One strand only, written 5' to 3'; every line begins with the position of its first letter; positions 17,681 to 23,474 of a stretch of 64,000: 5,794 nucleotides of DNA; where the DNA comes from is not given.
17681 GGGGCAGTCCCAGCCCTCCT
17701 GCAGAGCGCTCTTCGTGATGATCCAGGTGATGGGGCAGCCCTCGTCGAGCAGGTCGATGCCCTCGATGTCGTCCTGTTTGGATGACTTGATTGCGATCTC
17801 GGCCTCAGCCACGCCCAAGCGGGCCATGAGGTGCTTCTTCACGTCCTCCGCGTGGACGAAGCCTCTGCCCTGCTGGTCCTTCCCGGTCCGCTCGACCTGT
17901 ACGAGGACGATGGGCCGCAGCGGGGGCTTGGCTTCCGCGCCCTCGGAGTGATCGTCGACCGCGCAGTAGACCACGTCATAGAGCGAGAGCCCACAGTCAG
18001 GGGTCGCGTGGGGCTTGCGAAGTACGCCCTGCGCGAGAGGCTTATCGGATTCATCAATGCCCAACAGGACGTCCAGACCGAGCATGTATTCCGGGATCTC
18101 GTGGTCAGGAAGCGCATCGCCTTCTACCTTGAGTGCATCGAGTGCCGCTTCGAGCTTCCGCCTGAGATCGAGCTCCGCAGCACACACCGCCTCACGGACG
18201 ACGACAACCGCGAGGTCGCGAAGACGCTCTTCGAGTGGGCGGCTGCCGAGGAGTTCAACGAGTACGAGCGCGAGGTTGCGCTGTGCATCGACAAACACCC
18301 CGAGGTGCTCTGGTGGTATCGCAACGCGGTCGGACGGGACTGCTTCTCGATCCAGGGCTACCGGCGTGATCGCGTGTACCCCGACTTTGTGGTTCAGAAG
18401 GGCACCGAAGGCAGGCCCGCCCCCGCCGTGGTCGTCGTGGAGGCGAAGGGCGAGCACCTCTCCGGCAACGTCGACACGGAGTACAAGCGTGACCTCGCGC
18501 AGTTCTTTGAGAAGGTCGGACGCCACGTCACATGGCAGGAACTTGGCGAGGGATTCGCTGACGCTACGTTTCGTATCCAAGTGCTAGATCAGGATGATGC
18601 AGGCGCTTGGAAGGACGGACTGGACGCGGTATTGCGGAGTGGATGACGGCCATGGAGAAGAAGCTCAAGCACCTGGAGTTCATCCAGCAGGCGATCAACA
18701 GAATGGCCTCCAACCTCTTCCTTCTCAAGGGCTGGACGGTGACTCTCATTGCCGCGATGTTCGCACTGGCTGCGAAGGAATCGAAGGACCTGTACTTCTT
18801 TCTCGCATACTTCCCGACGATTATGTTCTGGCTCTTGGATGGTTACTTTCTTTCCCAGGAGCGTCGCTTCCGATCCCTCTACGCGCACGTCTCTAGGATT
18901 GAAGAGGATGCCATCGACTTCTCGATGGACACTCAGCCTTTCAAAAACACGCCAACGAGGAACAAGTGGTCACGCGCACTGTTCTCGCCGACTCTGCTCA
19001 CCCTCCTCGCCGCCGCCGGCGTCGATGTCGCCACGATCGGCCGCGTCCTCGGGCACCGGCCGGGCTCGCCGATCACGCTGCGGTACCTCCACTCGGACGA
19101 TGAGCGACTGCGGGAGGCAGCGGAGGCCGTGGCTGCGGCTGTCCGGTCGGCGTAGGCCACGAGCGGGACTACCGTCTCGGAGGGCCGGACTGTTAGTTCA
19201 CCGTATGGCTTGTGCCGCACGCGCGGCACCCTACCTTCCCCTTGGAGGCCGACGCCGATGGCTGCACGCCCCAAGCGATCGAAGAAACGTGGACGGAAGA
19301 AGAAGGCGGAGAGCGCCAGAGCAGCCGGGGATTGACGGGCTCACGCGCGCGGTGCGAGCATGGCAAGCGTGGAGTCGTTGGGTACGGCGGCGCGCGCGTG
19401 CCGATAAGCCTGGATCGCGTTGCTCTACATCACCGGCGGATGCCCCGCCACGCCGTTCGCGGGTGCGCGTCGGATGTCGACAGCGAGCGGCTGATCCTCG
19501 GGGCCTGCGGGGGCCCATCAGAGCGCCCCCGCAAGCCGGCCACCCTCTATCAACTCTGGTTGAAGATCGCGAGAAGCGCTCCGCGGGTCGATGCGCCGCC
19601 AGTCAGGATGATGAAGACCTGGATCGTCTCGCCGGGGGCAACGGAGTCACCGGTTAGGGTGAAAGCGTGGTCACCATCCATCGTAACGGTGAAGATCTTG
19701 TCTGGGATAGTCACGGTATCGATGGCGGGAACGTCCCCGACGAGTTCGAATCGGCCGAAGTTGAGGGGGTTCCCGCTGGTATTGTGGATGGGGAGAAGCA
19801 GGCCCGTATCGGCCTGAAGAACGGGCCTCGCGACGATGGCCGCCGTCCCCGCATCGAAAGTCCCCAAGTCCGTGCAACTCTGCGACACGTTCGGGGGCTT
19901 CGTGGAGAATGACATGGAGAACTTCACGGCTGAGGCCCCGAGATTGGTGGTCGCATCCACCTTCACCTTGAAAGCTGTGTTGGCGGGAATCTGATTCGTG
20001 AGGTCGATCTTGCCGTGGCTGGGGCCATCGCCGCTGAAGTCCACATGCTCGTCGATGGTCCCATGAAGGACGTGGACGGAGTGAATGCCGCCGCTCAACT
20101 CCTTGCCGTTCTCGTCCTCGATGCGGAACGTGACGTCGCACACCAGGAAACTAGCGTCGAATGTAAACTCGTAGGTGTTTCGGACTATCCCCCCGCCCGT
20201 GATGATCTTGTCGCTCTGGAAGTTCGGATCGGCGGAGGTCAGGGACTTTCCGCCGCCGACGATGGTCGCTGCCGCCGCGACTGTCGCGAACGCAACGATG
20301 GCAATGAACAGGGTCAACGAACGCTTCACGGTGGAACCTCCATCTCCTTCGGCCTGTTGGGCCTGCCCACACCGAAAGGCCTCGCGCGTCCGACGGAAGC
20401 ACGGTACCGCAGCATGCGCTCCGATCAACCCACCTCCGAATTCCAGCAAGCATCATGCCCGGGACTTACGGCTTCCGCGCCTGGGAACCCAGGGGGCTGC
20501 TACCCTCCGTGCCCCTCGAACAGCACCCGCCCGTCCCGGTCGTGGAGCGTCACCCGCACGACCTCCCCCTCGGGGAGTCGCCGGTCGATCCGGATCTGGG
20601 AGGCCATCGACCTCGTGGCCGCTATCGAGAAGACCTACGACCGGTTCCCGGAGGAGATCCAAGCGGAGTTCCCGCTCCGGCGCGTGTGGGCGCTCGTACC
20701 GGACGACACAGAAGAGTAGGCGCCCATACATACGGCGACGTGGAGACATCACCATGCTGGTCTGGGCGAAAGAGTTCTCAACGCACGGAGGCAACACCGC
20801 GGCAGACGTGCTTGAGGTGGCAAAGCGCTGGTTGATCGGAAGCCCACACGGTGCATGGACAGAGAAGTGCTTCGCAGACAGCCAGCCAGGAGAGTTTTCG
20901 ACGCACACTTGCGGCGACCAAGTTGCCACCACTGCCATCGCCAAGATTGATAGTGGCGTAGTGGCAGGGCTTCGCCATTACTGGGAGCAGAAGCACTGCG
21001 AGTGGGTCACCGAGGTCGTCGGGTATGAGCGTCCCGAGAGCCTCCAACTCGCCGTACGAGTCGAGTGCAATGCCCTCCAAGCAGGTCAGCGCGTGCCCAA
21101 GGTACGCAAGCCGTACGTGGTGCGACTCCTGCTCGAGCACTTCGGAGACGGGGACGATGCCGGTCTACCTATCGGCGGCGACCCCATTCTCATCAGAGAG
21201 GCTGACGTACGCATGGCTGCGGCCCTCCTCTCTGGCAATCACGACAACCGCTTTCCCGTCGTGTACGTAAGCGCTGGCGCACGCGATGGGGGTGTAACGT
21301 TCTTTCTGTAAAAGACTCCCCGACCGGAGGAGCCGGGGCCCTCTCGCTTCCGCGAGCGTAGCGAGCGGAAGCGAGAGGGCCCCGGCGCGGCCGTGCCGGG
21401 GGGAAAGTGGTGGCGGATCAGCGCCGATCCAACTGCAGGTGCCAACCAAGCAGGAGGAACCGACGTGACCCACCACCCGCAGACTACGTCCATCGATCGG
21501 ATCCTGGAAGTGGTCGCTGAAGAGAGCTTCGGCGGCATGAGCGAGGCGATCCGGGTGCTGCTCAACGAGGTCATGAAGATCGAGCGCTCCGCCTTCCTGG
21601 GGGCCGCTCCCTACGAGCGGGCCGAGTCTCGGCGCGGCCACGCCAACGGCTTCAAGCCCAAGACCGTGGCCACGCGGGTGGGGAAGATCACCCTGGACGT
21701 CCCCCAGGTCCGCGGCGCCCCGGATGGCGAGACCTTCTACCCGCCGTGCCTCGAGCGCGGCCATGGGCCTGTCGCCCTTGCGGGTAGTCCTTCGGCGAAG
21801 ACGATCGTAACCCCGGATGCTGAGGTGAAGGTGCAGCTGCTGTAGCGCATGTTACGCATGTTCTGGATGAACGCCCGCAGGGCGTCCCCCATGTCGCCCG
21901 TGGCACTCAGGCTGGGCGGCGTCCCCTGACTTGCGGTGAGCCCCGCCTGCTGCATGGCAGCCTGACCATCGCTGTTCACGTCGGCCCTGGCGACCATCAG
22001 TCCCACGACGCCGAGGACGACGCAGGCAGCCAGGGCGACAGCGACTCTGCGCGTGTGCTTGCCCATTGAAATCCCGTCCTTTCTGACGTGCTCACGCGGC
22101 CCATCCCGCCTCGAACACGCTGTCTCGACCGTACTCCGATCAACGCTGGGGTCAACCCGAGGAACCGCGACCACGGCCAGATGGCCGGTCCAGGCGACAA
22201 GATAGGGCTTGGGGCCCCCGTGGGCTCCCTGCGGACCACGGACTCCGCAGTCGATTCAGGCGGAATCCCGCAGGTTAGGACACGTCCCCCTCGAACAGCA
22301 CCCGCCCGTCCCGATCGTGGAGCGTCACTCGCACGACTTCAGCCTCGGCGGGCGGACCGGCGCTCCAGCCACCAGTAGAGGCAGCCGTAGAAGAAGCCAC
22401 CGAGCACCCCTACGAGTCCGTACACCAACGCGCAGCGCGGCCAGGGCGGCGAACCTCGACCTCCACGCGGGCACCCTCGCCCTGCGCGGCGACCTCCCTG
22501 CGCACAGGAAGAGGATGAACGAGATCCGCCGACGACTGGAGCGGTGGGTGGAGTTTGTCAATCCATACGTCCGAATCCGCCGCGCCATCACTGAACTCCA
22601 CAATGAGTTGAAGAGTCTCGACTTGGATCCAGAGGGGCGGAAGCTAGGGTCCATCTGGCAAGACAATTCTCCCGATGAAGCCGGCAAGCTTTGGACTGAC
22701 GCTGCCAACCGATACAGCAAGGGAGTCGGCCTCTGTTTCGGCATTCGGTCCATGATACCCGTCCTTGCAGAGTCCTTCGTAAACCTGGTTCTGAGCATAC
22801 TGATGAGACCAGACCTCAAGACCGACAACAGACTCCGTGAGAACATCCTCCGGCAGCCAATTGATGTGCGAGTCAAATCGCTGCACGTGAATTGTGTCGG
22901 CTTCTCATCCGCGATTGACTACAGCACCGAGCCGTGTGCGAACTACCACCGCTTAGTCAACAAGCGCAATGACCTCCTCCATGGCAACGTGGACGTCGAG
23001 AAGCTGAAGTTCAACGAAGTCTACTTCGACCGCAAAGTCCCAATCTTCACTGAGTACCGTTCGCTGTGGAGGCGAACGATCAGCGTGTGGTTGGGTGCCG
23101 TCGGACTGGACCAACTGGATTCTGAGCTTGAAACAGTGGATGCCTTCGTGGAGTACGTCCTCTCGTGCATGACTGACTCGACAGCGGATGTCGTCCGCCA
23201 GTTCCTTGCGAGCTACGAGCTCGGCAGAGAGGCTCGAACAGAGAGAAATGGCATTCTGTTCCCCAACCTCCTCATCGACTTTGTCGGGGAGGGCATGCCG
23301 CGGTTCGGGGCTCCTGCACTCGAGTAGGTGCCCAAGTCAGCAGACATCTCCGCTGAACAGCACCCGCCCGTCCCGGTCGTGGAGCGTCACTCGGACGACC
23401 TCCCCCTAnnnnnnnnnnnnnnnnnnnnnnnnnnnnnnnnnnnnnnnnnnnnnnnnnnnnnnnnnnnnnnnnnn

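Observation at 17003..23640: Repeat family X: four co-oriented copies with an identical left end and variable right end, encoding a ~105-aa conserved protein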

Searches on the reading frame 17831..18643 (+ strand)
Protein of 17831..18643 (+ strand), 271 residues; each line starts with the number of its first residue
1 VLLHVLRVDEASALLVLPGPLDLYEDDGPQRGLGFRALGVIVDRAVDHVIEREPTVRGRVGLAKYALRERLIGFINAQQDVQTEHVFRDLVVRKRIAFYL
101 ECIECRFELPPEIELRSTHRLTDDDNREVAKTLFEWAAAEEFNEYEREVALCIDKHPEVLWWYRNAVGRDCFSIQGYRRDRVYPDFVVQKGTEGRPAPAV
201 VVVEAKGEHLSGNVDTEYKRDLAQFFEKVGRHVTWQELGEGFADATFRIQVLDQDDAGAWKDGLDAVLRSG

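Call 12: search_protein_families(library=pfam, max_evalue=0.01, proteins=[window:17831-18643:+])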
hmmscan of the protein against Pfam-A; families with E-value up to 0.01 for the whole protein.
window:17831-18643:+ (271 aa): 0 families

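Call 13: search_protein_families(library=phrogs, max_evalue=0.1, proteins=[window:17831-18643:+])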
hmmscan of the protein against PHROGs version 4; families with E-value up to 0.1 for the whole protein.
window:17831-18643:+ (271 aa): 2 families
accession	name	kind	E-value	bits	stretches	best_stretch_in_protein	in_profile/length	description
phrog_218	-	connector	0.019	16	1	144-219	28-99/148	head closure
phrog_20995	-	unknown function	0.03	14.9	1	151-229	100-174/198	-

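Call 14: search_protein_families(library=ncbifam, max_evalue=0.1, proteins=[window:17831-18643:+])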
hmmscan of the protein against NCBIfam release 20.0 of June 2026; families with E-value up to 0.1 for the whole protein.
window:17831-18643:+ (271 aa): 1 family
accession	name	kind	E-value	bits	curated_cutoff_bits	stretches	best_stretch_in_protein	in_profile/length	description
NF046055.1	restr_BPTD_3080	equivalog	0.0012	16.9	800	1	126-211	845-926/970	BPTD_3080 family restriction endonuclease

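Call 15: search_protein_families(library=padloc, max_evalue=0.1, proteins=[window:17831-18643:+])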
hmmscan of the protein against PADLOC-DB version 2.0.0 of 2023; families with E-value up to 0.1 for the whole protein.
window:17831-18643:+ (271 aa): 2 families
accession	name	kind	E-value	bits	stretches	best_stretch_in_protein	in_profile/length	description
PDLC03653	REase_III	-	6.4e-21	72.2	1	120-234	736-851/883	Type III restriction enzyme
PDLC03650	REase_III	-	1.7e-05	21.4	1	147-223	788-860/898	Type III restriction enzyme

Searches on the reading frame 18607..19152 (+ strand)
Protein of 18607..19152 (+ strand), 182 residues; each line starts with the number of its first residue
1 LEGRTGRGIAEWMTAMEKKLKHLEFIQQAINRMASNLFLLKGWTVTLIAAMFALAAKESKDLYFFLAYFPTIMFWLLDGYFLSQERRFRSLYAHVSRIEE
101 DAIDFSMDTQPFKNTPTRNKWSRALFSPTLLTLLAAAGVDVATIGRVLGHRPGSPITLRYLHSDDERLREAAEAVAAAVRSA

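Call 12: search_protein_families(library=pfam, max_evalue=0.01, proteins=[window:18607-19152:+])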
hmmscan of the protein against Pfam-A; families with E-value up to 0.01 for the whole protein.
window:18607-19152:+ (182 aa): 1 family
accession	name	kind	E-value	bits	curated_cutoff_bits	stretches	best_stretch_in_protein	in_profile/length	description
PF11683.13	DUF3278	-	0.0032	18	26.6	1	24-87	24-90/130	Protein of unknown function (DUF3278)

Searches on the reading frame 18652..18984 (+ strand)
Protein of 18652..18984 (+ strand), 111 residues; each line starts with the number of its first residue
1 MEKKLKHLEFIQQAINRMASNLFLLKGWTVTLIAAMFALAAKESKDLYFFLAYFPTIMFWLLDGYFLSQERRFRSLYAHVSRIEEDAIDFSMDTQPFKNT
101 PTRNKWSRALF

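Call 90: search_protein_families(library=padloc, max_evalue=0.01, proteins=[window:18652-18984:+])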
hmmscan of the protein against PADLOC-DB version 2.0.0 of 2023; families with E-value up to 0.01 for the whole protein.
window:18652-18984:+ (111 aa): 4 families
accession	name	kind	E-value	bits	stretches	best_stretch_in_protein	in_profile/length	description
PDLC04686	PDC-M50A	-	3.4e-44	148.4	1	1-110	1-109/134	-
PDLC04685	PDC-M50A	-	7.8e-35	118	1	2-95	3-96/130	-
PDLC04687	PDC-M50A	-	3.6e-17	60.7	1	4-100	12-109/144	-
PDLC04684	PDC-M50A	-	3.7e-17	61.2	1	7-99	17-108/159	-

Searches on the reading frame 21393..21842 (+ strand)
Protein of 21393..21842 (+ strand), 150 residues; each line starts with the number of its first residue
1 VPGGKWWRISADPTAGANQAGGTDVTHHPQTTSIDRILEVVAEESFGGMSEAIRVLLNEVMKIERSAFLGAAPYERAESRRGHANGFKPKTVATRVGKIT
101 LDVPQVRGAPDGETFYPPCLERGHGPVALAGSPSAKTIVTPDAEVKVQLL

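Call 71: search_protein_families(library=pfam, max_evalue=0.01, proteins=[window:21393-21842:+])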
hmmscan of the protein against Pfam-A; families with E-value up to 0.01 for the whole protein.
window:21393-21842:+ (150 aa): 1 family
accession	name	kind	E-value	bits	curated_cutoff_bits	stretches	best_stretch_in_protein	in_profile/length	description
PF00872.24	Transposase_mut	-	3.8e-12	46.2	21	1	44-108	21-85/379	Transposase, Mutator family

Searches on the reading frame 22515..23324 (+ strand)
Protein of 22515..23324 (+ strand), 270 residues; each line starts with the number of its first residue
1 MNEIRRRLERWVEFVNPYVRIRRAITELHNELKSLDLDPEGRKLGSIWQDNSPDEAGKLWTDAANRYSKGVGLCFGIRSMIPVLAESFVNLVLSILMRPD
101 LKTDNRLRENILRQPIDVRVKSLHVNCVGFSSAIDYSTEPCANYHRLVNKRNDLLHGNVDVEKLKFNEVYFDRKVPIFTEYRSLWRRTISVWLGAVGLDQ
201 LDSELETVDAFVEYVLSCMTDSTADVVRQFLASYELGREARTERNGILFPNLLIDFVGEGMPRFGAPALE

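Call 12: search_protein_families(library=pfam, max_evalue=0.01, proteins=[window:22515-23324:+])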
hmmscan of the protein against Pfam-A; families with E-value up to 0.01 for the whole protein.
window:22515-23324:+ (270 aa): 0 families

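Call 13: search_protein_families(library=phrogs, max_evalue=0.1, proteins=[window:22515-23324:+])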
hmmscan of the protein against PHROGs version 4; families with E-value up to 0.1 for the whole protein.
window:22515-23324:+ (270 aa): 1 family
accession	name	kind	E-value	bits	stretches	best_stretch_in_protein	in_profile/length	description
phrog_10396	-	transcription regulation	0.024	15.2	0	180-210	11-41/69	transcriptional activator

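Call 14: search_protein_families(library=ncbifam, max_evalue=0.1, proteins=[window:22515-23324:+])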
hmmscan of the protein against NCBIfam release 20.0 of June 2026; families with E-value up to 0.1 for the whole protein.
window:22515-23324:+ (270 aa): 0 families

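Call 15: search_protein_families(library=padloc, max_evalue=0.1, proteins=[window:22515-23324:+])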
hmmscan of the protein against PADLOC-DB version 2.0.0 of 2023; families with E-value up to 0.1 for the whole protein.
window:22515-23324:+ (270 aa): 0 families
